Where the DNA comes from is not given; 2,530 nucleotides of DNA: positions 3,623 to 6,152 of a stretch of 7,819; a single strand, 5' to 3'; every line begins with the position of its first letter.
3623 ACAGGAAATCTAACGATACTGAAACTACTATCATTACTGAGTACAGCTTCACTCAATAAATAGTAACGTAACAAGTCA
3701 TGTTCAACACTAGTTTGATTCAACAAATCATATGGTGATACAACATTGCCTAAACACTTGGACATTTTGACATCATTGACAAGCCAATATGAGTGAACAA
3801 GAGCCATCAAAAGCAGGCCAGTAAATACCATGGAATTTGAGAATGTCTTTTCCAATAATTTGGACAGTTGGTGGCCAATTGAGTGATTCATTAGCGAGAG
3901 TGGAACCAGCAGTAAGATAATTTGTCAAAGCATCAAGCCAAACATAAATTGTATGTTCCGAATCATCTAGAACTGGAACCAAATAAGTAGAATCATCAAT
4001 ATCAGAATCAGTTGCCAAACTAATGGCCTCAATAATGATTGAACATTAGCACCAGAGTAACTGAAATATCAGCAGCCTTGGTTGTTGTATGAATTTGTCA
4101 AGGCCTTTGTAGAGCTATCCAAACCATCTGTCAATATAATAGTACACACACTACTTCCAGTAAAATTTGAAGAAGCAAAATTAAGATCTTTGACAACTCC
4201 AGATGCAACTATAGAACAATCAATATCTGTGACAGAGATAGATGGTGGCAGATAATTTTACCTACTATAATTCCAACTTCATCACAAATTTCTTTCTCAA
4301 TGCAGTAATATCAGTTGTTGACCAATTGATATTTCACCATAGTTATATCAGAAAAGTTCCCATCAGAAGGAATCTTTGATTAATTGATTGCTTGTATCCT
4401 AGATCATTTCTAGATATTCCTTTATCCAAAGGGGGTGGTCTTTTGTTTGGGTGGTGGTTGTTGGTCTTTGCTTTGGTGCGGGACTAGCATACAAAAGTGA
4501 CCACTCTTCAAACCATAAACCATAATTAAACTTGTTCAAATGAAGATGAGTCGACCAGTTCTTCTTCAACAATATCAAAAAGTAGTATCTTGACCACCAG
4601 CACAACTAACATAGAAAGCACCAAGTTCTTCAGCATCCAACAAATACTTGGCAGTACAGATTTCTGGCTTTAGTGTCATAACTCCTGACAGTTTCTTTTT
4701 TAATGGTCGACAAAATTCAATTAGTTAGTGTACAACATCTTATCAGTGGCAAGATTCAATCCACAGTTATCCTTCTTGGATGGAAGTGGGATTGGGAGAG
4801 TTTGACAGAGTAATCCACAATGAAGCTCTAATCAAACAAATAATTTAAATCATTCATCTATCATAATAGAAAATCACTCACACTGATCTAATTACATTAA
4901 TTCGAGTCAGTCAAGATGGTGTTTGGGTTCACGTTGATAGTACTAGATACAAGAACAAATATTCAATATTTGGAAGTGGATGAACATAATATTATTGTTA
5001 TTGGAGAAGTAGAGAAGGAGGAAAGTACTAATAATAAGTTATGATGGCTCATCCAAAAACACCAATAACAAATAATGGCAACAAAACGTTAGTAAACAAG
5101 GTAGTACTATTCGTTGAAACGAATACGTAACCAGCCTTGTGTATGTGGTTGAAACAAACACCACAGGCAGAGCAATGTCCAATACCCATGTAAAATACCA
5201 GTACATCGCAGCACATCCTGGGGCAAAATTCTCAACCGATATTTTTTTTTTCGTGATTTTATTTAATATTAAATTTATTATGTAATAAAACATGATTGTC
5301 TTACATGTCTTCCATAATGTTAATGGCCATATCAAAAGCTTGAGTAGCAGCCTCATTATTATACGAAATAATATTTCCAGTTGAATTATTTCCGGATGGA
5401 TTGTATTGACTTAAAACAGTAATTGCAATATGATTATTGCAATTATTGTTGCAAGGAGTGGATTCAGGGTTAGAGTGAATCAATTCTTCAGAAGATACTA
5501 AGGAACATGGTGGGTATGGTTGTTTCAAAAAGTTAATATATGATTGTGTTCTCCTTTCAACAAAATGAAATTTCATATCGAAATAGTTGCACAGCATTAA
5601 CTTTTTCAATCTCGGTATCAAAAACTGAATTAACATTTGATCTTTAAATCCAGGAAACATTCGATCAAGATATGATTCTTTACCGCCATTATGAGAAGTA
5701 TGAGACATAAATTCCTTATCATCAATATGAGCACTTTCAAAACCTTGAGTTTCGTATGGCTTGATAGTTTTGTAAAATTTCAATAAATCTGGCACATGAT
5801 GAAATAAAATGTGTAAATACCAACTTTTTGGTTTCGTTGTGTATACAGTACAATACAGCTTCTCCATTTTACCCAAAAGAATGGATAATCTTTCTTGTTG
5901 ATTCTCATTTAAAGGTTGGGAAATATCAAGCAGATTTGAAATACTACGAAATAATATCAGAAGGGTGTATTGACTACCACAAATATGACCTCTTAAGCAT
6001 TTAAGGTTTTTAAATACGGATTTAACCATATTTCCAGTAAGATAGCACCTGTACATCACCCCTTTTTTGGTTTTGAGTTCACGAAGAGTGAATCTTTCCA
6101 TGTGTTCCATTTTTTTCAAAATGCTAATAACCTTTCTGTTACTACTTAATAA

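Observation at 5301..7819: Intact DDE-transposase-like gene of more than 839 aa (MULE/hAT/Transib-type core) next to the decayed synthetase gene: active transposon or domesticated transposase?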

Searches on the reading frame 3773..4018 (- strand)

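Call 18: search_protein_families(library=pfam, proteins=[window:3773-4018:-], max_evalue=0.1)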
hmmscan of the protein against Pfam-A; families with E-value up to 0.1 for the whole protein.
window:3773-4018:- (81 aa): 1 family
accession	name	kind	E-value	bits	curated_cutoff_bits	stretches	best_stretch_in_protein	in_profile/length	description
PF09334.17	tRNA-synt_1g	-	4.8e-15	55.7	20.1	1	9-71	230-304/391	tRNA synthetases class I (M)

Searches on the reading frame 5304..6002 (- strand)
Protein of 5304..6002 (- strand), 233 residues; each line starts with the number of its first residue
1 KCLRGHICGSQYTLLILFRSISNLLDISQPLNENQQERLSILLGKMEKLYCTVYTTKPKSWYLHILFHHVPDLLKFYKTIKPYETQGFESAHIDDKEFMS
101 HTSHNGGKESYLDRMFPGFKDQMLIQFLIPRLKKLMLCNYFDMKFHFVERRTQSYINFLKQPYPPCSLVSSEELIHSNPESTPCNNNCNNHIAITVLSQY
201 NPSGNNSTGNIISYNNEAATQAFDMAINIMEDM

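Call 22: search_protein_families(library=pfam, proteins=[window:5304-6002:-], max_evalue=10)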
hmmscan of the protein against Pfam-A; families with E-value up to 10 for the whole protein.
window:5304-6002:- (233 aa): 0 families
